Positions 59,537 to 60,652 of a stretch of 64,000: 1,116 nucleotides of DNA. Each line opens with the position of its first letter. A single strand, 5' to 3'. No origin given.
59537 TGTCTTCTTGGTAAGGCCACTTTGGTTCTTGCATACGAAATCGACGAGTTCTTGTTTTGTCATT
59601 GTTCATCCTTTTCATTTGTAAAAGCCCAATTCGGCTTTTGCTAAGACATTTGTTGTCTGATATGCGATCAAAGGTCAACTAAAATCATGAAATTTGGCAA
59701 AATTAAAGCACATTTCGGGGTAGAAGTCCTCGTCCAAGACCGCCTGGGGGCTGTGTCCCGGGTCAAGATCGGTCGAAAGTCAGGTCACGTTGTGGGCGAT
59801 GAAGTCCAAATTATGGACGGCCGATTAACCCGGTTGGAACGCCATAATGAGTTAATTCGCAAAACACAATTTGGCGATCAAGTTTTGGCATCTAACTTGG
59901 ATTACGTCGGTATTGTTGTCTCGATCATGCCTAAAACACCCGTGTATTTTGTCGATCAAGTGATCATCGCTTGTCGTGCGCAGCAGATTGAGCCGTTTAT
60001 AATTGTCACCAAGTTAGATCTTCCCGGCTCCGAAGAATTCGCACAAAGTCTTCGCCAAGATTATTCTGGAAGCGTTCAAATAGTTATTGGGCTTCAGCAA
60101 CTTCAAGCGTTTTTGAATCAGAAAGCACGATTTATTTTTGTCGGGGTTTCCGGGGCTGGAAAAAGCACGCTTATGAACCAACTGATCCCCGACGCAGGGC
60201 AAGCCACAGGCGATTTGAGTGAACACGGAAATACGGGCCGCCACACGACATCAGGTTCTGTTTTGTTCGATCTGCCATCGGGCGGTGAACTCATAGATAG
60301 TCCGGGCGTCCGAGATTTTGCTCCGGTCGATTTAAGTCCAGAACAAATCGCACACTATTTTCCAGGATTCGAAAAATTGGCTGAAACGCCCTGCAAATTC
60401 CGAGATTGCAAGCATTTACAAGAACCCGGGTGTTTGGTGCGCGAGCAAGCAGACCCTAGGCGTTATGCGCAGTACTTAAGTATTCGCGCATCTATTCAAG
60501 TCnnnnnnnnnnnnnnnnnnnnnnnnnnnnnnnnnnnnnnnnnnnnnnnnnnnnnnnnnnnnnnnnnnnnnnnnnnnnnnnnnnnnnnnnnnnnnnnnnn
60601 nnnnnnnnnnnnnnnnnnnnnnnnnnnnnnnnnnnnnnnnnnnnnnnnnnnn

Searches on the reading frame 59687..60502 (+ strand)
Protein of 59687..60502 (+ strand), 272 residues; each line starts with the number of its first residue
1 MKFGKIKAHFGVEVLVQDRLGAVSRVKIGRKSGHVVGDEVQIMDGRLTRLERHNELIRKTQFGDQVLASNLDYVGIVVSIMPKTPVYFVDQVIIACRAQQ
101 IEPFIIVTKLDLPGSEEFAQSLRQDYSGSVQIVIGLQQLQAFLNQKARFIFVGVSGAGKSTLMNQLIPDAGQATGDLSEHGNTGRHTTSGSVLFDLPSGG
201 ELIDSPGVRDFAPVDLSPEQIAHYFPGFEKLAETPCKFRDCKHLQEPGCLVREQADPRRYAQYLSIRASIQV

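Call 51: search_protein_families(library=pfam, proteins=[window:59687-60502:+], max_evalue=0.0001)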
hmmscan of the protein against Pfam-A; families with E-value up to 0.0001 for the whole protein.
window:59687-60502:+ (272 aa): 2 families
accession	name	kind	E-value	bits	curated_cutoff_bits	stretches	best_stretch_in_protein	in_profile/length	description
PF03193.22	RsgA_GTPase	-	4.5e-39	134.5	30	1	50-211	2-171/174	RsgA GTPase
PF01926.29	MMR_HSR1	-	3.3e-05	24.4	21.9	1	149-208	2-56/113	50S ribosome-binding GTPase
